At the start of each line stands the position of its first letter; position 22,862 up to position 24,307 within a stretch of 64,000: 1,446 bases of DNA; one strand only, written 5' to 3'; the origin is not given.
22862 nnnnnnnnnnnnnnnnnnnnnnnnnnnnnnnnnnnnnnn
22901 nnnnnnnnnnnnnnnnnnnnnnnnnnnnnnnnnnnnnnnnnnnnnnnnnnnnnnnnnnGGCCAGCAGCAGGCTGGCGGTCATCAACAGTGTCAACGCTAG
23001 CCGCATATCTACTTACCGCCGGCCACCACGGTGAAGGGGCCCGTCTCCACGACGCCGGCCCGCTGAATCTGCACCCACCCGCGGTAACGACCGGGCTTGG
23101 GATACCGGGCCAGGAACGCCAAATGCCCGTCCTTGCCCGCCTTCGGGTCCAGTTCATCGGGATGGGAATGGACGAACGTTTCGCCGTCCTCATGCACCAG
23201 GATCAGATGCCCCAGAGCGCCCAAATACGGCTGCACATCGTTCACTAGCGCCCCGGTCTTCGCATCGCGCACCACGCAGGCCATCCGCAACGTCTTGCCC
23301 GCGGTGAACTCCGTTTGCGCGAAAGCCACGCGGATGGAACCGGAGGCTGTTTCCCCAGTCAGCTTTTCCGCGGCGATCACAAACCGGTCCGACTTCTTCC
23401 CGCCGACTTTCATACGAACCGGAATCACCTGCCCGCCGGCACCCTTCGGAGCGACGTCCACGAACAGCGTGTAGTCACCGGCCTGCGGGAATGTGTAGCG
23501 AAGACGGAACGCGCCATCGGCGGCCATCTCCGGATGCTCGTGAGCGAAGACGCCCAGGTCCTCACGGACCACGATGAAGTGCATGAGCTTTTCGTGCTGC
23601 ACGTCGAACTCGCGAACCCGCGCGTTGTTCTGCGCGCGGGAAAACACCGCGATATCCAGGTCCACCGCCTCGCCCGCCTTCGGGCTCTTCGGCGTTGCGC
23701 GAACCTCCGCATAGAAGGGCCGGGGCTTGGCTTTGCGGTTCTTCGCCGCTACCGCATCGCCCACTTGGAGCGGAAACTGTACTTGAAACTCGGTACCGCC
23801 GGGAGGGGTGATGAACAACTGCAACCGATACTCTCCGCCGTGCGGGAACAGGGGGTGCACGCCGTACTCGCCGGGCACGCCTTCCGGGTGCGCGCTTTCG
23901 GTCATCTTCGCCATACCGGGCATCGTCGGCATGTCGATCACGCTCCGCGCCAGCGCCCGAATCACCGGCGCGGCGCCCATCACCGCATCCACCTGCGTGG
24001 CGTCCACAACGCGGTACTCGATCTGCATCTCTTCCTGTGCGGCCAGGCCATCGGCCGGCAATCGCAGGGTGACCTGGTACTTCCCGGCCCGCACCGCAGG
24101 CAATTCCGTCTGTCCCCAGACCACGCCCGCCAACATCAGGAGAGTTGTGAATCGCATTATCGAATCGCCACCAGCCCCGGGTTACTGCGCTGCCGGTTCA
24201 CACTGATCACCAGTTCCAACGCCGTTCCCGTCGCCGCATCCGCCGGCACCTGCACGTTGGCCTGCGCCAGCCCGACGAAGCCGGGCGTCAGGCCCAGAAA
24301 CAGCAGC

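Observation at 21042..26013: Exported three-gene operon of unknown function with Cys-, Met- and His-rich ligand patches: candidate undescribed envelope metal-handling system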

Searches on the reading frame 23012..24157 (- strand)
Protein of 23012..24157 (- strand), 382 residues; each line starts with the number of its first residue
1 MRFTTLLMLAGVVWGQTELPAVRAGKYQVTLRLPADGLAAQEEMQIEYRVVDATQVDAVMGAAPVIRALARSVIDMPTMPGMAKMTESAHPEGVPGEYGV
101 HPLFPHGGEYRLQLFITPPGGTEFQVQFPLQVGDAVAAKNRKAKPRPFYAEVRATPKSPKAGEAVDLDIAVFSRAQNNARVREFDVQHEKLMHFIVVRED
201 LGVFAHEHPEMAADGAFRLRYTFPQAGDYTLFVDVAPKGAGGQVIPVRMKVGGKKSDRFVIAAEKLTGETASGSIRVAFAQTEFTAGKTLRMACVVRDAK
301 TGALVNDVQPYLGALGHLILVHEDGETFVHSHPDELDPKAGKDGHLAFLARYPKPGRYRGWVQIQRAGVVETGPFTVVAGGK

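Call 3: search_protein_families(library=pfam, proteins=[window:23012-24157:-], max_evalue=1)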
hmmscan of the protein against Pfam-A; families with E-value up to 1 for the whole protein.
window:23012-24157:- (382 aa): 1 family
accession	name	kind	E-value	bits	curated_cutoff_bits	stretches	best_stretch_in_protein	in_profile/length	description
PF13115.11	YtkA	-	5.4e-11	43.4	25.9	2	26-114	6-84/85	YtkA-like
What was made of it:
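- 23009..24157 (-): Gene 2 (382 aa). Exported protein of three Ig-like YtkA-type domains; candidate periplasmic copper chaperone. Pfam YtkA 5.4e-11 (call 3).
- On YtkA-like domain family (PF13115; CtaK) - gene 2: Whole protein 43.4 bits against 25.9 (call 3).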

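Call 4: search_protein_families(library=ncbifam, proteins=[window:23012-24157:-], max_evalue=1)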
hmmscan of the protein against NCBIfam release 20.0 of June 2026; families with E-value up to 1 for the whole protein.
window:23012-24157:- (382 aa): 1 family
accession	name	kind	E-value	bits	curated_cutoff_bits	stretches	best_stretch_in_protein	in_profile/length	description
NF041940.1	choice_anch_X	domain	0.0027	17.4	25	1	211-234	13-36/37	choice-of-anchor X domain-containing protein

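Call 7: search_solved_structures(query=window:23012-24157:-, max_evalue=10, show_alignments=2)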
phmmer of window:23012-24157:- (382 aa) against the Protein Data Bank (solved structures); distinct sequences matched with E-value up to 10: 0.

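Call 10: find_homologous_proteins(query=window:23012-24157:-)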
Query window:23012-24157:- (382 aa): 247 proteins with E <= 0.001 among 8000 candidates; the best 120 are listed.
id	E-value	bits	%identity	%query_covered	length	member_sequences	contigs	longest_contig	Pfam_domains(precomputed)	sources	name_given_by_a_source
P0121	3.2e-249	844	98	100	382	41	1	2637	PF13115.12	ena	-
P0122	5.1e-237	804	92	100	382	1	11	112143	PF13115.12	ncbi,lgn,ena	-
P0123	3.4e-227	772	89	100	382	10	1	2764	PF13115.12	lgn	-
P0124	1.7e-222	756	87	99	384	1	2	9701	PF13115.12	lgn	-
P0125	1.7e-212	723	82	99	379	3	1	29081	PF13115.12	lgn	-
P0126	1.8e-210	717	82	100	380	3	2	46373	PF13115.12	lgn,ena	-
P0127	2.1e-210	717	84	96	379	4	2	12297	PF13115.12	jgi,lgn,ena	-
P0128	1.4e-208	710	81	100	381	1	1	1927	PF13115.12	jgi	jgi:hypothetical protein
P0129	2.8e-205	700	80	100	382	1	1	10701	PF13115.12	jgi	jgi:hypothetical protein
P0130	4.7e-204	696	81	96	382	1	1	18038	PF13115.12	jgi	jgi:hypothetical protein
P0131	3.9e-202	689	80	99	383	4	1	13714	PF13115.12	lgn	-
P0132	6.4e-201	685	80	99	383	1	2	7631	PF13115.12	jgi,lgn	jgi:hypothetical protein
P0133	3.3e-198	676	78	99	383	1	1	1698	PF13115.12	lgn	-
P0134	4.6e-196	669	77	100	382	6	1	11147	PF13115.12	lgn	-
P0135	1.2e-195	668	76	95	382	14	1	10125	PF13115.12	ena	-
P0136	7.0e-193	659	74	96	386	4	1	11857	PF13115.12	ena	-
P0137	7.1e-193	659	77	94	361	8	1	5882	PF13115.12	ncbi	-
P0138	1.6e-190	651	78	96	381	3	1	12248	PF13115.12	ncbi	-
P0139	1.9e-190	651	75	100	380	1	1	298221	PF13115.12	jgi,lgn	-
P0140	1.1e-181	622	72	99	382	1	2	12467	PF13115.12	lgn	-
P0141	5.8e-161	554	64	99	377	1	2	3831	PF13115.12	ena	-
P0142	4.4e-160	551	63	100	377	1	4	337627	PF13115.12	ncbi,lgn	-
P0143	5.6e-160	551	65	99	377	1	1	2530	PF13115.12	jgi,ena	-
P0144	2.3e-158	545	67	94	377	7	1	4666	PF13115.12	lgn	-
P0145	1.7e-156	539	66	98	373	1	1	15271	PF13115.12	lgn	-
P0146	3.1e-156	538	64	99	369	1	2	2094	PF13115.12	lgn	-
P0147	1.2e-155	536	65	100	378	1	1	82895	PF13115.12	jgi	-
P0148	2.4e-148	512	63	95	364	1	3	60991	PF13115.12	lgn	-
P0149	2.5e-144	499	61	99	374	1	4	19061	PF13115.12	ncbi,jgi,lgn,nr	ncbi:MAG: hypothetical protein FJW30_23615 [Acidobacteria bacterium]|nr:hypothetical protein [Acidob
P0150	2.9e-142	492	60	94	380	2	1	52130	PF13115.12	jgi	jgi:hypothetical protein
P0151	2.5e-134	466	60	94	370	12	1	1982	PF13115.12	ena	-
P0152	1.4e-131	457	54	99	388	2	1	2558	PF13115.12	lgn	-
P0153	2.5e-131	456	58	93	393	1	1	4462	PF13115.12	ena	-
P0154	6.4e-131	455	57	94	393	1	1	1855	PF13115.12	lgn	-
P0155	7.1e-130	451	55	99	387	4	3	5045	PF13115.12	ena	-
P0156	4.4e-128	446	56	99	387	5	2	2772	PF13115.12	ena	-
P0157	5.2e-128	445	53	99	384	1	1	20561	PF13115.12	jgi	jgi:hypothetical protein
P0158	2.0e-127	443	54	97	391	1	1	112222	PF13115.12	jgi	jgi:hypothetical protein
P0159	8.6e-126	438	54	99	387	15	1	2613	PF13115.12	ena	-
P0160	2.0e-125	437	54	94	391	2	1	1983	PF13115.12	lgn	-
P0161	4.6e-125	436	52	98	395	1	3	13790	PF13115.12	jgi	jgi:hypothetical protein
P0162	1.0e-124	435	56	95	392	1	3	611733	PF13115.12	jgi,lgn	jgi:hypothetical protein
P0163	1.9e-123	430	56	95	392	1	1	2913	PF13115.12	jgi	jgi:hypothetical protein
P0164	7.0e-122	425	54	93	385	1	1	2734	PF13115.12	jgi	jgi:hypothetical protein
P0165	2.3e-121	423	55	93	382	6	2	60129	PF13115.12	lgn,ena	-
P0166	3.0e-121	423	54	93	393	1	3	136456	PF13115.12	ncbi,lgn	-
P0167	4.5e-121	423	52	99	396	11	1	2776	PF13115.12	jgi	-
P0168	5.8e-121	422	55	93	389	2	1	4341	PF13115.12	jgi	-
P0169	7.1e-121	422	52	99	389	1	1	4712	PF13115.12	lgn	-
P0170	7.3e-120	419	54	99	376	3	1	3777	PF13115.12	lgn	-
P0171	2.1e-118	414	53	93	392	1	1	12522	PF13115.12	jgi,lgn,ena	-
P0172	2.9e-118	413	54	94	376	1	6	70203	PF13115.12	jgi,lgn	jgi:hypothetical protein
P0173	3.3e-118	413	52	95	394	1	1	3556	PF13115.12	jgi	jgi:hypothetical protein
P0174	8.0e-118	412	54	95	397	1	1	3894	PF13115.12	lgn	-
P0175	1.1e-117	411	52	99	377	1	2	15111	PF13115.12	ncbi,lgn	-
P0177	5.2e-117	409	55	93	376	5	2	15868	PF13115.12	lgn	-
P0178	4.0e-116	406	54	93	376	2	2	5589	PF13115.12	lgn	-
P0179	1.4e-115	404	53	96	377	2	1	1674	PF13115.12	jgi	-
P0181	7.2e-115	402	51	91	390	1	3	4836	PF13115.12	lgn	-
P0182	5.0e-114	399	49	99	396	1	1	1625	PF13115.12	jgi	jgi:hypothetical protein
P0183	8.0e-114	399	51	93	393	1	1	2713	PF13115.12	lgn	-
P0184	8.2e-114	399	52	94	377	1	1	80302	PF13115.12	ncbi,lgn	-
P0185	1.7e-113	398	51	91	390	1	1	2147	PF13115.12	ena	-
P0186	5.6e-113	396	50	98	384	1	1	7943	PF13115.12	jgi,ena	-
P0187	1.1e-112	395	50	93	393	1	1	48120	PF13115.12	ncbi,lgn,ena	-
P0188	1.8e-111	391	49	99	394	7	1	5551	PF13115.12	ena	-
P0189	1.9e-111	391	51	99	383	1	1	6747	PF13115.12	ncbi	ncbi:MAG: hypothetical protein ABI823_10790 [Bryobacteraceae bacterium]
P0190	4.9e-111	390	47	99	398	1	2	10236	PF13115.12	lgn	-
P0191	5.5e-111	389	50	100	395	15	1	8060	PF13115.12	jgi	-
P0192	6.7e-111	389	48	95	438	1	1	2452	PF01500.23,PF13115.12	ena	-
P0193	6.8e-111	389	51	98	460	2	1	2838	PF13115.12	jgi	jgi:hypothetical protein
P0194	4.9e-109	383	50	94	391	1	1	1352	PF13115.12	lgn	-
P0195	6.1e-109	383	48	98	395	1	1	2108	PF13115.12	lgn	-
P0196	1.5e-108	381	50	93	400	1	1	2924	PF13115.12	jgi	jgi:hypothetical protein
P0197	2.0e-108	381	51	95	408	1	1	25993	PF13115.12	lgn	-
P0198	2.6e-108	381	48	99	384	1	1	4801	PF13115.12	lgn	-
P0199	9.7e-108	379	49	94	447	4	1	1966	PF13115.12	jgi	jgi:YtkA-like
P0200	1.2e-107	378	54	88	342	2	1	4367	PF13115.12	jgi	-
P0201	1.9e-107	378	47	99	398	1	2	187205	PF13115.12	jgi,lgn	jgi:hypothetical protein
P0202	3.6e-107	377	54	84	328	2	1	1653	PF13115.12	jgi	jgi:hypothetical protein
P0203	7.3e-107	376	49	95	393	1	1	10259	PF13115.12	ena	-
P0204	8.4e-107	376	49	93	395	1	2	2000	PF13115.12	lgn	-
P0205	5.7e-106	373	49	93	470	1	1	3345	PF13115.12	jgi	jgi:hypothetical protein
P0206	6.0e-106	373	52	94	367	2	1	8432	PF13115.12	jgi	jgi:hypothetical protein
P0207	1.0e-105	372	49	97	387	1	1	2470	PF13115.12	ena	-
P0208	2.3e-105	371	52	88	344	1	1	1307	PF13115.12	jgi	jgi:hypothetical protein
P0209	3.5e-105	370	49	94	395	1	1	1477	PF13115.12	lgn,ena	-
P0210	7.2e-105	369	48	93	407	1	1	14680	PF13115.12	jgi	jgi:hypothetical protein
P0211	1.1e-104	369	47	94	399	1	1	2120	PF13115.12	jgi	jgi:hypothetical protein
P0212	1.7e-104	368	52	94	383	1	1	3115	PF13115.12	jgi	jgi:hypothetical protein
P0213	2.1e-104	368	51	93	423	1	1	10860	PF13115.12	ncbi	-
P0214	2.2e-104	368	49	93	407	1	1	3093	PF13115.12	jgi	jgi:hypothetical protein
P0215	2.4e-104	368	49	93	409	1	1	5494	PF13115.12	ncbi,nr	ncbi:MAG: putative lipoprotein [Chthonomonadales bacterium]|nr:putative lipoprotein [Chthonomonadale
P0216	5.8e-104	366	47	93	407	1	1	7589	PF13115.12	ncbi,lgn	-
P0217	8.5e-104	366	47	99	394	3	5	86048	PF13115.12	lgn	-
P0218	1.2e-103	365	55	79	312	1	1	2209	PF13115.12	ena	-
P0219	1.4e-103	365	50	94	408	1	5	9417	PF13115.12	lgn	-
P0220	1.5e-103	365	50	94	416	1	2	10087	PF13115.12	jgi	jgi:hypothetical protein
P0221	1.5e-103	365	51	93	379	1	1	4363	PF13115.12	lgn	-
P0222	1.5e-103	365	84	52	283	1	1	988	PF13115.12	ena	-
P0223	1.7e-103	365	50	93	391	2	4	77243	PF13115.12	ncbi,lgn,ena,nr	ncbi:MAG: hypothetical protein LAP87_05560 [Acidobacteriia bacterium]|nr:hypothetical protein [Terri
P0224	4.1e-103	363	49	94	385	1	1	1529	PF13115.12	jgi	jgi:hypothetical protein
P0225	4.8e-103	363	48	94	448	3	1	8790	PF13115.12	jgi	-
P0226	6.0e-103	363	49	93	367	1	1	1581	PF13115.12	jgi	jgi:YtkA-like protein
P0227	6.3e-103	363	49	94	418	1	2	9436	PF13115.12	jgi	jgi:hypothetical protein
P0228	9.1e-103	362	51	98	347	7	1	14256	PF13115.12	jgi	jgi:hypothetical protein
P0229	1.5e-102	362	49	99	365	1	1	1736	PF13115.12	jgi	-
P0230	1.6e-102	362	51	96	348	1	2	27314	PF13115.12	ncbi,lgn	-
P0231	2.0e-102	361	50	93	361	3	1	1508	PF13115.12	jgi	jgi:hypothetical protein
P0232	2.0e-102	361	50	88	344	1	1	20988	PF13115.12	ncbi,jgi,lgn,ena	-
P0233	2.7e-102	361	53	84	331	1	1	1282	PF13115.12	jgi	-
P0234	3.0e-102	361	50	98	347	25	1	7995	PF13115.12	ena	-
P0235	5.5e-102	360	48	95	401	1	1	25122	PF13115.12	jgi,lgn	jgi:hypothetical protein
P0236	6.1e-102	360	49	93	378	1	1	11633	PF13115.12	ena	-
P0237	6.5e-102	359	51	94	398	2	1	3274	PF13115.12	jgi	jgi:hypothetical protein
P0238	1.1e-101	359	49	94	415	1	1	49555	PF13115.12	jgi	jgi:hypothetical protein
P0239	1.2e-101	359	51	92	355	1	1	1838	PF13115.12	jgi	jgi:hypothetical protein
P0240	1.3e-101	358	49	99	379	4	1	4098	PF13115.12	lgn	-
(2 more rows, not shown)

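Call 35: predict_structure(alignment_id=A2)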
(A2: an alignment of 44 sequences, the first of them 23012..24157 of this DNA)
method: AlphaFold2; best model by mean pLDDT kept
length: 382 residues; sequences in the alignment: 44
mean_pLDDT: 91.1   pTM: 0.86
mean pLDDT of the five models: 91.1, 89.9, 88.9, 87.8, 85.6
residues with pLDDT >= 90: 289; 70-90: 74; 50-70: 15; < 50: 4
segments of 3 or more residues with pLDDT < 50: 13-15
pLDDT, mean of each block of 10 residues (from residue 1): 59 61 95 90 91 84 89 93 89 90 93 95 96 83 87 98 98 96 94 97 97 97 97 95 95 92 91 95 90 95 94 93 94 85 92 94 96 95 56
secondary structure, 60 per line:
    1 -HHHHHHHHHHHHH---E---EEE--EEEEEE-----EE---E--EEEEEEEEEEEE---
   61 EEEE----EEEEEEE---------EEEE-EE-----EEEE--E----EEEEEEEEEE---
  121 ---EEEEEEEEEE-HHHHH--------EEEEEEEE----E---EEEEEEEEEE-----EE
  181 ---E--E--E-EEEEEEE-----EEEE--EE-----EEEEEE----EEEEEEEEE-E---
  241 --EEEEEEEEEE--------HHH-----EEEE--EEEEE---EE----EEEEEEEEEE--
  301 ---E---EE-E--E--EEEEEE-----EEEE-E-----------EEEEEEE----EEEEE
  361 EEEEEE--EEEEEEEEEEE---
elements in order: H2-14 E22-24 E27-32 E46-57 E61-64 E69-75 E85-88 E97-100 E108-117 E124-133 H135-139 E148-155 E164-173 E192-198 E204-207 E217-222 E227-235 E243-252 E269-272 E275-279 E289-298 E317-322 E328-331 E345-351 E356-366 E369-379
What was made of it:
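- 23009..24157 (-): AF2 model pLDDT 91.1 shows three beta-sandwiches (call 35).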

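Call 39: fold_search(model_id=the predicted structure, library=pdb)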
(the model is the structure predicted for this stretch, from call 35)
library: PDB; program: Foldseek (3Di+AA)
matches with E <= 10: 1653; with E <= 0.001: 194
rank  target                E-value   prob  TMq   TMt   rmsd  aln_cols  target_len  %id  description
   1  2yn3_A                5.6e-08  1.00  0.19  0.26  26.3       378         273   12  Structural insight into the giant calcium-binding adhesin SiiE: implications for the adhesion of Salmonella enterica t (released 2013-04-03)
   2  4e9l                  1.6e-07  1.00  0.20  0.24  30.3       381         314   12  FdeC, a Novel Broadly Conserved Escherichia coli Adhesin Eliciting Protection against Urinary Tract Infections (released 2012-04-25)
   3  2yn5_A                1.9e-07  1.00  0.19  0.25  27.5       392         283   11  Structural insight into the giant calcium-binding adhesin SiiE: implications for the adhesion of Salmonella enterica t (released 2013-04-03)
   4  1cwv                  2.7e-07  1.00  0.19  0.15  31.6       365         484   14  CRYSTAL STRUCTURE OF INVASIN: A BACTERIAL INTEGRIN-BINDING PROTEIN (released 1999-10-13)
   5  2yn3_C                3.1e-07  1.00  0.18  0.24  27.4       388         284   12  Structural insight into the giant calcium-binding adhesin SiiE: implications for the adhesion of Salmonella enterica t (released 2013-04-03)
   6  6e57_C                7.8e-07  1.00  0.16  0.16  19.9       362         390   12  Bacteroides ovatus mixed-linkage glucan utilization locus (MLGUL) SGBP-B in complex with mixed-linkage heptasaccharide (released 2019-05-29)
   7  9u61_C                8.2e-07  1.00  0.19  0.12  24.0       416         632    9  CP/MBL pathways C3 convertase C4b2a and C3 complex (released 2026-01-14)
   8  4aq1_A                9.9e-07  1.00  0.17  0.10  21.8       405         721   12  Structure of the SbsB S-layer protein of Geobacillus stearothermophilus PV72p2 in complex with nanobody KB6 (released 2012-06-13)
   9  9g93_A                1.0e-06  1.00  0.19  0.13  31.8       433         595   10  CryoET structure of the in vitro grown Bacillus anthracis Sap S-layer (released 2024-12-18)
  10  7b2m_A                1.2e-06  1.00  0.19  0.12  22.8       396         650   11  Cryo-EM structure of complement C4b in complex with nanobody E3 (released 2022-03-02)
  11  7zgj_A                1.5e-06  1.00  0.21  0.13  21.9       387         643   10  Trypanosoma brucei gambiense ISG65 in complex with human complement component C3 (released 2023-04-05)
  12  2qki_D                1.7e-06  1.00  0.20  0.12  22.3       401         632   10  Human C3c in complex with the inhibitor compstatin (released 2007-08-14)
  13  8uin_G                1.8e-06  1.00  0.19  0.12  22.1       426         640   11  Structure of the C3bBb-albicin complex (released 2024-05-08)
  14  1tdq_A                1.9e-06  1.00  0.20  0.26  26.9       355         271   10  Structural basis for the interactions between tenascins and the C-type lectin domains from lecticans: evidence for a c (released 2004-08-31)
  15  6x3a                  2.1e-06  1.00  0.18  0.22  31.3       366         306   11  Crystal structure of the FN4-FN6 domains of human PTPRD (released 2021-05-26)
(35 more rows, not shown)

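Call 69: search_solved_structures(query=A2, max_evalue=10, show_alignments=2)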
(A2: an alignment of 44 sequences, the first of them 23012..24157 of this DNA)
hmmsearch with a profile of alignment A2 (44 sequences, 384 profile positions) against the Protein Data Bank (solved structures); distinct sequences matched with E-value up to 10: 1.
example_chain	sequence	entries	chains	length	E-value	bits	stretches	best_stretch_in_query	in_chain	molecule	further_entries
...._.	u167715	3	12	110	0.00038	22.8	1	65-130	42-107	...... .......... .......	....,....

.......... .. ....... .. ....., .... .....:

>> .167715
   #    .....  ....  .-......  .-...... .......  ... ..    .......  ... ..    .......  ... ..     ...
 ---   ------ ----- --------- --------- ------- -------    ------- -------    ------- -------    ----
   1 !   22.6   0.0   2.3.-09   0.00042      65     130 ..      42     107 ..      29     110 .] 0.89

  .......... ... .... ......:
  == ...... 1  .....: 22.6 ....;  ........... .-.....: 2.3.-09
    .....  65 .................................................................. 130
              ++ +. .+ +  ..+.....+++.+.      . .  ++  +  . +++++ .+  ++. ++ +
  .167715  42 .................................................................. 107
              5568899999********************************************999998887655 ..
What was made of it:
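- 23009..24157 (-): Profile hit to PDB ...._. '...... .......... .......', E 3.8e-4 (call 69).
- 23753..24094 (-): Gene 2 domain 1 (aa 22-135): canonical YtkA/CrdA-like domain. Aligned to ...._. over aa 65-130 (call 69).
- On CrdA / CopC-type Cu(I) Met site - gene 2 domain 1: Profile A2 against PDB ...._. '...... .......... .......': E 3.8e-4, 66 aligned residues (call 69).
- The profile of 44 homologues hits PDB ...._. '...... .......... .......' (E 3.8e-4), aligned through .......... (call 69).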

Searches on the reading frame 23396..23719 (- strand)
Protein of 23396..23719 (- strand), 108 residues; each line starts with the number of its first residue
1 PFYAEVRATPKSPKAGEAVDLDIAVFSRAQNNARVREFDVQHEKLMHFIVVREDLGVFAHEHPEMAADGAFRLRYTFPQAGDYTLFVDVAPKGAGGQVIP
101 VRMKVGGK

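Call 38: search_protein_families(library=pfam, proteins=[window:23396-23719:-], max_evalue=10)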
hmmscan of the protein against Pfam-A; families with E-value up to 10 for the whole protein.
seq(108 aa): 3 families
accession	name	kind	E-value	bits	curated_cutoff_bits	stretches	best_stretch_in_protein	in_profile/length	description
PF13115.11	YtkA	-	0.02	16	25.9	1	10-85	14-82/85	YtkA-like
PF00630.25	Filamin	-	0.12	13.7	26.9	1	52-90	45-83/93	Filamin/ABP280 repeat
PF22708.2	S1CSD-TOTE-1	-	0.17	11.8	27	1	44-62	19-37/65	S1/CSD-like domain 1 of the TOTE conflict systems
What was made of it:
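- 23012..23725 (-): Gene 2 domains 2 and 3 (aa 145-255 and 262-382): divergent YtkA-like sandwiches, each with an invariant H…H-x-H-P-(E/D) His cluster. Domain 2 gives a weak YtkA match (16 bits; call 38).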

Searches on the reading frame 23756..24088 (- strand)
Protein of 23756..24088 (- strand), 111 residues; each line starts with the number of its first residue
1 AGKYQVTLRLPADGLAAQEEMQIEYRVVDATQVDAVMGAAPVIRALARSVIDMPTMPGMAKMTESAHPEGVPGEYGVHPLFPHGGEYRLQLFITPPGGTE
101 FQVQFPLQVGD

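Call 38: search_protein_families(library=pfam, proteins=[window:23756-24088:-], max_evalue=10)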
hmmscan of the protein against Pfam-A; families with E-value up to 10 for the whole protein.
seq(111 aa): 1 family
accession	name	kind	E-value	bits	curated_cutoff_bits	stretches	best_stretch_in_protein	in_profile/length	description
PF13115.11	YtkA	-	1e-07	32.9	25.9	1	3-91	6-84/85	YtkA-like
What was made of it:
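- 23753..24094 (-): YtkA 32.9 bits against a cut-off of 25.9 when scanned alone (call 38).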
